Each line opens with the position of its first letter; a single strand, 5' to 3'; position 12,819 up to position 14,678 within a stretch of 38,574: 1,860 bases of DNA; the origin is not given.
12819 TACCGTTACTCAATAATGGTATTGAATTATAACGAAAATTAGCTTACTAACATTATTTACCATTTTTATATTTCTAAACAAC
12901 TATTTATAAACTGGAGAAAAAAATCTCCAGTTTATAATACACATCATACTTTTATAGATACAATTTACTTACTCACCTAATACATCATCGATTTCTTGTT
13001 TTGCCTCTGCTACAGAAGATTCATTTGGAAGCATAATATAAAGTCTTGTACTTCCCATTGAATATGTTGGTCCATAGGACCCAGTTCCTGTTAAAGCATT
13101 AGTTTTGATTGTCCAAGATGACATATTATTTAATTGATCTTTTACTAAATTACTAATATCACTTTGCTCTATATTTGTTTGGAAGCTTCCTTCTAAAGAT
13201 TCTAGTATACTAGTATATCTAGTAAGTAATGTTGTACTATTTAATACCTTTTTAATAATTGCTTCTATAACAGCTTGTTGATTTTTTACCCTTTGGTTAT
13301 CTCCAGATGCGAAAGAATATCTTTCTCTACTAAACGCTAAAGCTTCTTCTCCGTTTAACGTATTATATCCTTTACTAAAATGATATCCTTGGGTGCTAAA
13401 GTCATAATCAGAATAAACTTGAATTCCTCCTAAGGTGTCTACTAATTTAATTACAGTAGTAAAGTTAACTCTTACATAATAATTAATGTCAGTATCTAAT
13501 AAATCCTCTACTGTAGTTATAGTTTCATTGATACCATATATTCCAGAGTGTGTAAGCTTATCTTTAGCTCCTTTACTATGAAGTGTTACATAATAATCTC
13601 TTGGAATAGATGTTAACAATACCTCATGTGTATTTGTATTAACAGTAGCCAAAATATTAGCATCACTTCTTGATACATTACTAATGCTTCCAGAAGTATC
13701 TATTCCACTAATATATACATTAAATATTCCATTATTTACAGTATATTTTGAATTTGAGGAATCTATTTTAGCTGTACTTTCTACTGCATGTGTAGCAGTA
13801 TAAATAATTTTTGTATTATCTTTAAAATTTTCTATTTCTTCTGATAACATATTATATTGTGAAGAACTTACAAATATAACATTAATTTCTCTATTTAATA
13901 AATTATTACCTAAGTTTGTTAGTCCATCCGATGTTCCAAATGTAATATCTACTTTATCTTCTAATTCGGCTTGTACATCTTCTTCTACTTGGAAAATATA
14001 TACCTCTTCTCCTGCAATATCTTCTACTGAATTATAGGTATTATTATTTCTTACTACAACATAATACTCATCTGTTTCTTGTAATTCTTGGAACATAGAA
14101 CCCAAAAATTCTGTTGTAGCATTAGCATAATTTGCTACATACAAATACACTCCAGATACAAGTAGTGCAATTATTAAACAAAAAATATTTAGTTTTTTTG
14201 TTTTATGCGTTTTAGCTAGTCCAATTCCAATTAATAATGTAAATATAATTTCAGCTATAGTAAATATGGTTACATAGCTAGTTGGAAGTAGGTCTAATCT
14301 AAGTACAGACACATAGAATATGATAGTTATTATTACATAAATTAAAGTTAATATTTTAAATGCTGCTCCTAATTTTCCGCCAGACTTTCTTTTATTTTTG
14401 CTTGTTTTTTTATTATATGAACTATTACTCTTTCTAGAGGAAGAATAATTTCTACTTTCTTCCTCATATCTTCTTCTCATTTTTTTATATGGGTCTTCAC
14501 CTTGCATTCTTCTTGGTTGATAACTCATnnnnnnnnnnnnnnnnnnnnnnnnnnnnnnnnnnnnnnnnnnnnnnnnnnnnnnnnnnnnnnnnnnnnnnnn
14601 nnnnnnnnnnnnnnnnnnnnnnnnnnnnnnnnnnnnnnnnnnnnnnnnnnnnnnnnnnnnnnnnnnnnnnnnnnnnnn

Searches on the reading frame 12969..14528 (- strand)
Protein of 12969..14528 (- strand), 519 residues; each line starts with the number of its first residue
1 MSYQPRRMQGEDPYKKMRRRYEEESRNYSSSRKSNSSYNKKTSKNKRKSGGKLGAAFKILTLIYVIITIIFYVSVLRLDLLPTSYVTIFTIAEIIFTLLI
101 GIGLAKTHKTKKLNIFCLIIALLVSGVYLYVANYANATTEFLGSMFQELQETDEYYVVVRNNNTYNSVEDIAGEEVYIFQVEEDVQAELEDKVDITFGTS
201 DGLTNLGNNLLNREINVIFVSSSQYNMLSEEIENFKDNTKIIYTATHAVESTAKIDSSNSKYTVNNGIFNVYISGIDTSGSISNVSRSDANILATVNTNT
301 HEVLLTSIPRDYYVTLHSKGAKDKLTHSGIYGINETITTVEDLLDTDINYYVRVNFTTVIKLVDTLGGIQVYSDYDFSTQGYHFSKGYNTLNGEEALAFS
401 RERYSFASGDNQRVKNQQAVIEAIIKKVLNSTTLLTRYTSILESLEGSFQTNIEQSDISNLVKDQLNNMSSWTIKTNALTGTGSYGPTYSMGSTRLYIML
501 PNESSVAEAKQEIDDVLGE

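Call 12: find_encoding_contigs(protein=window:12969-14528:-, flank=8000, max_places=10)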
Protein window:12969-14528:- (519 aa): 4 contigs read that carry it; 2 places shown.
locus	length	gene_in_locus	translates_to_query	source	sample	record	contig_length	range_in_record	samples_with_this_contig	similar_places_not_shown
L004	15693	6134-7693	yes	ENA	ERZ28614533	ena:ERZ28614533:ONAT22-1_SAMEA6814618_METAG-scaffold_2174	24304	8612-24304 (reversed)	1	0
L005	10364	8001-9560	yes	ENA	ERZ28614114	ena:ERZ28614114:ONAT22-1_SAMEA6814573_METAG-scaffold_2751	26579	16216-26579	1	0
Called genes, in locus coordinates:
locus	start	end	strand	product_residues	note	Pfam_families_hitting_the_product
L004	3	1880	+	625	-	?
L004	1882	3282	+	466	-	PF01943:Polysacc_synt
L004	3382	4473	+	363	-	PF02350:Epimerase_2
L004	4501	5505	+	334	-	PF00106:adh_short (weak), PF01073:3Beta_HSD, PF01370:Epimerase, PF02719:Polysacc_synt_2, PF04321:RmlD_sub_bind, PF05368:NmrA, PF13460:NAD_binding_10, PF16363:GDP_Man_Dehyd, +2 more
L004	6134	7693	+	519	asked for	PF03816:LytR_cpsA_psr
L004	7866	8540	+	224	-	PF03006:HlyIII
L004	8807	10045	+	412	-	PF00005:ABC_tran, PF02463:SMC_N (faint), PF13304:AAA_21 (faint), PF02687:FtsX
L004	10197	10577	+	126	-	PF19127:Choline_bind_3 (faint)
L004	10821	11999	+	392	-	PF01053:Cys_Met_Meta_PP, PF00155:Aminotran_1_2 (weak), PF00266:Aminotran_5 (weak)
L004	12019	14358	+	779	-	PF01678:DAP_epimerase, PF08245:Mur_ligase_M, PF02875:Mur_ligase_C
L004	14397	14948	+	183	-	PF00719:Pyrophosphatase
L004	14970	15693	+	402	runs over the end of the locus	PF25063:ARM_TT21_C, PF23914:TPR_CcmH_CycH (weak), PF13432:TPR_16, PF13424:TPR_12, PF13414:TPR_11, PF14559:TPR_19 (weak), PF13431:TPR_17 (weak), PF00515:TPR_1 (weak), +15 more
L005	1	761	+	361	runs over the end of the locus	PF14897:EpsG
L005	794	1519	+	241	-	PF05704:Caps_synth, PF04488:Gly_transf_sug, PF12919:TcdA_TcdB (weak)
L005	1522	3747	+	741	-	PF04230:PS_pyruv_trans, PF14697:Fer4_21 (faint), PF13237:Fer4_10 (faint), PF00037:Fer4 (faint), PF12838:Fer4_7, PF13187:Fer4_9 (weak), PF04432:FrhB_FdhB_C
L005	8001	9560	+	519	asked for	PF03816:LytR_cpsA_psr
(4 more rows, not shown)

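Call 14: find_related_loci(query=window:12969-14528:-, collection=genome_contigs, flank=4000)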
Query window:12969-14528:- (519 aa) in genome_contigs; peptide patterns used: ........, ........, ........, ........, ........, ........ (x = any residue, [..] = any of these).
93 stretches matched a pattern; 33 encode a relative of the query (tblastn E <= 1e-3); 33 distinct loci.
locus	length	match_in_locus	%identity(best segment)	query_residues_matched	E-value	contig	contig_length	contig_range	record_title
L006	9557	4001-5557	93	1-519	0e+0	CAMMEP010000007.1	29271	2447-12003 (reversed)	MAG: uncultured Clostridium sp. isolate ERR4968598_bin.23_MetaWRAP_v1.1_MAG genome assembly, contig: NODE_1279_length_29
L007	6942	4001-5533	80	1-519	0e+0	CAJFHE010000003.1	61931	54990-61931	uncultured Clostridia bacterium isolate Chicken_16_mag_166 genome assembly, contig: MAGpy_11413_16_idba_bin_166_fascaffo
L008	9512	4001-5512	74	1-519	0e+0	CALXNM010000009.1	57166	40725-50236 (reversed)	MAG: uncultured Clostridia bacterium isolate BRZ_MF__bin81 genome assembly, contig: BRZ_MF__NODE_620_length_57166_cov_6.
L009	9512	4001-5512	73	1-519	0e+0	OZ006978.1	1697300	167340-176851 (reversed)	MAG: uncultured Clostridia bacterium isolate 6755_HET_CTRL_s226.ctg000285l_hifiasm_large MAG genome assembly, chromosome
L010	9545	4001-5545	75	1-519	0e+0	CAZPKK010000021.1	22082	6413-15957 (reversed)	MAG TPA_asm: uncultured Clostridium sp. isolate SRP141132_co4_63 genome assembly, contig: NODE_2076_length_22082_cov_19.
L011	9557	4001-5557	69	1-519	0e+0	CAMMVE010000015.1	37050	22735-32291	MAG: uncultured Clostridium sp. isolate ERR4836027_bin.15_MetaWRAP_v1.1_MAG genome assembly, contig: NODE_498_length_370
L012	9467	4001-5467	67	1-519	0e+0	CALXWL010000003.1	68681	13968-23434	MAG: uncultured Clostridia bacterium isolate BRZ_ET__bin110 genome assembly, contig: BRZ_ET__NODE_495_length_68681_cov_7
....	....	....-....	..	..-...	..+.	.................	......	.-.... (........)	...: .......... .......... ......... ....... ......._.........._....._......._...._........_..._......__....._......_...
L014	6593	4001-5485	67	26-519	0e+0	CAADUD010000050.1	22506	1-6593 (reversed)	MAG TPA_asm: Clostridia bacterium, isolate HGM13671, WGS project CAADUD010000000 data, contig: ERS235554_46_k99_34475, w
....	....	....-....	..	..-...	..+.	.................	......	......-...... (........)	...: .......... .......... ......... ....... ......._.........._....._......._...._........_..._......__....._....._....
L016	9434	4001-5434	66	42-519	0e+0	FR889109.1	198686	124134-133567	Clostridium sp. CAG:508 genomic scaffold, scf73, whole genome shotgun sequence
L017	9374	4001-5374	66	57-519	0e+0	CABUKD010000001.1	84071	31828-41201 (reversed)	MAG TPA_asm: uncultured Clostridium sp. isolate MGYG-HGUT-04078 genome assembly, contig: GUT_GENOME255855_1, whole genom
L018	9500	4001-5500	65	20-519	0e+0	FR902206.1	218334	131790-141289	Clostridium sp. CAG:567 genomic scaffold, scf45, whole genome shotgun sequence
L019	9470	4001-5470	64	28-517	0e+0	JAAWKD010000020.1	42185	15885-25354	MAG: Clostridia bacterium isolate ABMPRH_45_1 SL341413_scaffold_999, whole genome shotgun sequence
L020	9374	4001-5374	63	59-517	0e+0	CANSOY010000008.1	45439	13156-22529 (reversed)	MAG TPA_asm: uncultured Clostridium sp. isolate SRR15730535_bin.34_metawrap_v1.3_MAG genome assembly, contig: NODE.1034_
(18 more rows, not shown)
